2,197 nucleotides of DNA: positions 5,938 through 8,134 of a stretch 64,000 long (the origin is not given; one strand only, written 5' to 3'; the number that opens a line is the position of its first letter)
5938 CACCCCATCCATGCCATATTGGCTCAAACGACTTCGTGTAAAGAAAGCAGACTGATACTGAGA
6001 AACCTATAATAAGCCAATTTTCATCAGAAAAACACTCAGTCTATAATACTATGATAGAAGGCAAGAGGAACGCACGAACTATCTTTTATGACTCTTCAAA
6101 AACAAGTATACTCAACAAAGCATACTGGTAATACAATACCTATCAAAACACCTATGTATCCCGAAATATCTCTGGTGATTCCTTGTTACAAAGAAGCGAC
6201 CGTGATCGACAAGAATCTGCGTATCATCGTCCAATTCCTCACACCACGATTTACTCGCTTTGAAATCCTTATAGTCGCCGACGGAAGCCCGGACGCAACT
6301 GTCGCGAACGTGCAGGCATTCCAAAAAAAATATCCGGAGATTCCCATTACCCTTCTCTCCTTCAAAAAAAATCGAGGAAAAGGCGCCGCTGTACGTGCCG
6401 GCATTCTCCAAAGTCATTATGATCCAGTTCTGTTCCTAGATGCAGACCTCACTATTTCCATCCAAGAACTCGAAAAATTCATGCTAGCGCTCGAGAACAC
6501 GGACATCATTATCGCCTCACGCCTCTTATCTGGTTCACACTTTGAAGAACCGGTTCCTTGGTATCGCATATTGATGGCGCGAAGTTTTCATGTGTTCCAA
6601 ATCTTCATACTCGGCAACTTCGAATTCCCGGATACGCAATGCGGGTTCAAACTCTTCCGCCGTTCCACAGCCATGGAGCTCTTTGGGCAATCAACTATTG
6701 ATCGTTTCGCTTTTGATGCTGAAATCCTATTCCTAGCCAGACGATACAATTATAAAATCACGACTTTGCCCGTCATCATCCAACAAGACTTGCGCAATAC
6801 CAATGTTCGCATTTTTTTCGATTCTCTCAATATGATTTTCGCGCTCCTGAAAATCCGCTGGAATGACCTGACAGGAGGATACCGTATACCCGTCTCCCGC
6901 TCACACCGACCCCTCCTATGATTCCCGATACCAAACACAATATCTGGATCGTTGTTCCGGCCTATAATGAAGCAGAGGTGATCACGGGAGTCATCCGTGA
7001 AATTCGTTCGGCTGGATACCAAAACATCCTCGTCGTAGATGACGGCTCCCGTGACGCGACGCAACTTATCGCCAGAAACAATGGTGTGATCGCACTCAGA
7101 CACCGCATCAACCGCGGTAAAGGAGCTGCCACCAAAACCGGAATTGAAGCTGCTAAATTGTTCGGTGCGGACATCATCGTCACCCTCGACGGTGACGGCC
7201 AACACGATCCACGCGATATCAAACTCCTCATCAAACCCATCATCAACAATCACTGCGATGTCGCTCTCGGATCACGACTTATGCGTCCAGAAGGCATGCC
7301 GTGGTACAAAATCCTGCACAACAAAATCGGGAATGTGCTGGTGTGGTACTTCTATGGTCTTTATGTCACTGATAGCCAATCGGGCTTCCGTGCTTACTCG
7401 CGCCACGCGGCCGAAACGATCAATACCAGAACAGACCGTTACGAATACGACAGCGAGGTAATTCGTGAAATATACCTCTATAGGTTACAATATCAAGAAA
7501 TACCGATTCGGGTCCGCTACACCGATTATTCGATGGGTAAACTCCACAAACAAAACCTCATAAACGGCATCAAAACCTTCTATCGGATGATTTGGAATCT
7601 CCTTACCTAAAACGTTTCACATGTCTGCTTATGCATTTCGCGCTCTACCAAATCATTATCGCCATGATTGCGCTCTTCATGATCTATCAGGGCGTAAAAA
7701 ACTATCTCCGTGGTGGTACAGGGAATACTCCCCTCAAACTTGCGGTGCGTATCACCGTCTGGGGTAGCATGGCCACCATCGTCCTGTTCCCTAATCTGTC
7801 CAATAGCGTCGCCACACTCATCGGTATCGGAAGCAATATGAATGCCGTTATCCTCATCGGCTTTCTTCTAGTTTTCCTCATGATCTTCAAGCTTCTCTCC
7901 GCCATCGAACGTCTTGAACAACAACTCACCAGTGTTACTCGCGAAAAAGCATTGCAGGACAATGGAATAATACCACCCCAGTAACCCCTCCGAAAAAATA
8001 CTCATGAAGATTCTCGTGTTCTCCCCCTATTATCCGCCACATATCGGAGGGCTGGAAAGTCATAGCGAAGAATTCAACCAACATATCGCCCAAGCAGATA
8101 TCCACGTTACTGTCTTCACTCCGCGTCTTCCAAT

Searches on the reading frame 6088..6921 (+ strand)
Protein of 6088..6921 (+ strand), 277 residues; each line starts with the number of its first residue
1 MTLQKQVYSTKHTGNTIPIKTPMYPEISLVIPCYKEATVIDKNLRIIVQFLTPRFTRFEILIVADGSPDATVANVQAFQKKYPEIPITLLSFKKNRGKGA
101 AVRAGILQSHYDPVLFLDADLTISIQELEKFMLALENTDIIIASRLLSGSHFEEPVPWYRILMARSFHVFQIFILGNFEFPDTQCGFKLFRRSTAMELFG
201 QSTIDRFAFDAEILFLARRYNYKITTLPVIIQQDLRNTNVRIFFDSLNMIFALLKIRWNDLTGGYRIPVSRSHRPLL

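Call 4: search_protein_families(library=pfam, proteins=[window:6088-6921:+], max_evalue=0.01)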
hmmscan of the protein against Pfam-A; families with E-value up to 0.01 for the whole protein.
window:6088-6921:+ (277 aa): 3 families
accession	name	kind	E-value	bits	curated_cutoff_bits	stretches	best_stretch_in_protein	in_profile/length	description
PF00535.33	Glycos_transf_2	-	9e-24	84.7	23.3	1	28-198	1-167/168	Glycosyl transferase family 2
PF13641.12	Glyco_tranf_2_3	-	1.1e-08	35.8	27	1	25-130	1-106/230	Glycosyltransferase like family 2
PF10111.15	Glyco_tranf_2_2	-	1.3e-06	28.6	27.3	1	28-133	1-104/276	Glycosyltransferase like family 2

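Call 10: search_protein_families(library=ncbifam, proteins=[window:6088-6921:+], max_evalue=0.01)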
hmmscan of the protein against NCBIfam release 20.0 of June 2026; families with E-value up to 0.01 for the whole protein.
window:6088-6921:+ (277 aa): 22 families
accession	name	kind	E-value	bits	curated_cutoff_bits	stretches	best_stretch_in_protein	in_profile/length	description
TIGR03937.1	PgaC_IcaA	equivalog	2e-17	63.3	422.3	1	15-133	35-147/407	poly-beta-1,6-N-acetyl-D-glucosamine synthase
NF047588.1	GlcsyltransPgfSStrep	equivalog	4.6e-14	52.4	500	1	27-207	3-176/308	glycosyltransferase PgfS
NF041875.1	EPS_EpsD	equivalog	2.7e-11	43.4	370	1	27-155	1-125/325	exopolysaccharide biosynthesis glycosyltransferase EpsD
NF058614.1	PPMAGASynPpgS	equivalog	5.3e-11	42.4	370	1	28-250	3-216/226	polyprenyl-phospho-N-acetylgalactosaminyl synthase PpgS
NF007482.0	PRK10073.1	equivalog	7.7e-10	38.3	423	1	25-139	6-114/334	glycosyltransferase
NF007986.1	PRK10714.1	equivalog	7.5e-09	35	529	1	26-134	7-114/316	undecaprenyl-phosphate 4-deoxy-4-formamido-L-arabinose transferase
TIGR04283.1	glyco_like_mftF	equivalog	1.2e-08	34.9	182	1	27-135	1-97/221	TIGR04283 family arsenosugar biosynthesis glycosyltransferase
NF010496.0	PRK13915.1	equivalog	2.7e-08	33.3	262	1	25-122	31-128/307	glucosyl-3-phosphoglycerate synthase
TIGR03111.1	glyc2_xrt_Gpos1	hypoth_equivalog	1.2e-07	30.9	363.95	1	22-143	46-164/439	TIGR03111 family XrtG-associated glycosyltransferase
NF047683.1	TeichurnBiosyTuaG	equivalog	1.3e-07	31.5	400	1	23-136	4-112/252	teichuronic acid biosynthesis protein TuaG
TIGR04242.1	nodulat_NodC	equivalog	1.8e-07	30.5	550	1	18-140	41-161/395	chitooligosaccharide synthase NodC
TIGR03965.1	mycofact_glyco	equivalog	2.5e-07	30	280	1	18-145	67-190/467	mycofactocin biosynthesis glycosyltransferase MftF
NF038302.1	EPS_HpsE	equivalog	1e-06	27.9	300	1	26-122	2-98/307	hormogonium polysaccharide biosynthesis glycosyltransferase HpsE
TIGR03469.1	HpnB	hypoth_equivalog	2e-06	27.1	379.25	1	20-146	39-171/386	hopene-associated glycosyltransferase HpnB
TIGR03472.1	HpnI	equivalog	4.6e-05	22.4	310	1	22-162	38-176/373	bacteriohopanetetrol glucosamine biosynthesis glycosyltransferase HpnI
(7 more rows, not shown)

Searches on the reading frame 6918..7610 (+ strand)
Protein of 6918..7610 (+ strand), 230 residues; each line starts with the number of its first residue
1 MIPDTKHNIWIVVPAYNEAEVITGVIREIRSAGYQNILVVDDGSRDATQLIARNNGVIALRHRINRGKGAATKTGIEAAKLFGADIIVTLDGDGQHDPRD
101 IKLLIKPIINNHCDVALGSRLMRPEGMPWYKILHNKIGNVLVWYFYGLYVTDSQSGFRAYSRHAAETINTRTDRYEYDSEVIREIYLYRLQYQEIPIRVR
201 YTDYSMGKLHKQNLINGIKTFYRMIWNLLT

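Call 4: search_protein_families(library=pfam, proteins=[window:6918-7610:+], max_evalue=0.01)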
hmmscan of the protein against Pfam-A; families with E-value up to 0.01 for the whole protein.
window:6918-7610:+ (230 aa): 3 families
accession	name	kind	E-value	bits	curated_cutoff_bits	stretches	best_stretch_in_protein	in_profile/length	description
PF00535.33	Glycos_transf_2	-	7.8e-25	88.2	23.3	1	11-166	2-165/168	Glycosyl transferase family 2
PF13641.12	Glyco_tranf_2_3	-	0.0003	21.3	27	1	8-107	2-110/230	Glycosyltransferase like family 2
PF13704.12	Glyco_tranf_2_4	-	0.00046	21.1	27.5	1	17-93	2-81/98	Glycosyl transferase family 2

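Call 10: search_protein_families(library=ncbifam, proteins=[window:6918-7610:+], max_evalue=0.01)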
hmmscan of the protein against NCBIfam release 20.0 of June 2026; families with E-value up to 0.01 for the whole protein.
window:6918-7610:+ (230 aa): 18 families
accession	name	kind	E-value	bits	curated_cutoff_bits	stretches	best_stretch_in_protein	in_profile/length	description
NF058614.1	PPMAGASynPpgS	equivalog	1.2e-45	155.7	370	1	9-220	2-215/226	polyprenyl-phospho-N-acetylgalactosaminyl synthase PpgS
TIGR04182.1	glyco_TIGR04182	equivalog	4.6e-33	114.9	325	1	9-210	2-202/293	S-layer glycoprotein N-glycosyltransferase AglJ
NF041391.1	DPhHxTase_Halo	equivalog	2.8e-16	59.1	375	1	15-183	3-168/213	dolichyl-phosphate hexose transferase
NF007986.1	PRK10714.1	equivalog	8.1e-13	48.1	529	1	7-225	6-223/316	undecaprenyl-phosphate 4-deoxy-4-formamido-L-arabinose transferase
TIGR03937.1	PgaC_IcaA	equivalog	2.7e-12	46.3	422.3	1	7-111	45-153/407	poly-beta-1,6-N-acetyl-D-glucosamine synthase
NF047588.1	GlcsyltransPgfSStrep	equivalog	1.2e-10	41.1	500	1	9-172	3-171/308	glycosyltransferase PgfS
NF010496.0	PRK13915.1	equivalog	1.1e-09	37.8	262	1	6-111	30-145/307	glucosyl-3-phosphoglycerate synthase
TIGR04283.1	glyco_like_mftF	equivalog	3.3e-09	36.6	182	1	11-109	3-97/221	TIGR04283 family arsenosugar biosynthesis glycosyltransferase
TIGR03469.1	HpnB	hypoth_equivalog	6.2e-09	35.4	379.25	1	8-116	45-168/386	hopene-associated glycosyltransferase HpnB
NF041875.1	EPS_EpsD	equivalog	1.9e-08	34.1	370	1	11-131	3-133/325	exopolysaccharide biosynthesis glycosyltransferase EpsD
TIGR03965.1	mycofact_glyco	equivalog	3.1e-08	32.9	280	1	5-104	72-175/467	mycofactocin biosynthesis glycosyltransferase MftF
NF047683.1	TeichurnBiosyTuaG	equivalog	1.7e-05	24.6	400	1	5-132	4-136/252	teichuronic acid biosynthesis protein TuaG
NF041865.1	EpsU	equivalog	2.7e-05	23.4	700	1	6-99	38-138/394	exopolysaccharide biosynthesis GT2 family glycosyltransferase EpsU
NF007482.0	PRK10073.1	equivalog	3.9e-05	22.8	423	1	6-117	5-119/334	glycosyltransferase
NF045692.1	OglycostaseCruG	equivalog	0.00048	19.2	600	1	5-63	39-99/386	2'-O-glycosyltransferase CruG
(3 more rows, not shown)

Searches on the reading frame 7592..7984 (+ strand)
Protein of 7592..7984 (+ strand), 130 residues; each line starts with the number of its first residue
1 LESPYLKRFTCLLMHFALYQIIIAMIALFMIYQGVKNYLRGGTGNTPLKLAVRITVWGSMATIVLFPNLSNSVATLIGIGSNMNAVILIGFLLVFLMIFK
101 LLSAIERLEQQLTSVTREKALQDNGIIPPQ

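Call 4: search_protein_families(library=pfam, proteins=[window:7592-7984:+], max_evalue=0.01)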
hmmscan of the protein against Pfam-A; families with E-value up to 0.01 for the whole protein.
window:7592-7984:+ (130 aa): 1 family
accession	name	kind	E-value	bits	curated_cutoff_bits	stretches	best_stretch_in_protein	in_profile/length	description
PF10066.14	DUF2304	-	1e-15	58.3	25.5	1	19-123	2-104/106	Uncharacterized conserved protein (DUF2304)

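Call 10: search_protein_families(library=ncbifam, proteins=[window:7592-7984:+], max_evalue=0.01)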
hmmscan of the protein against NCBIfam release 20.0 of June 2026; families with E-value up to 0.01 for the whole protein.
window:7592-7984:+ (130 aa): 0 families
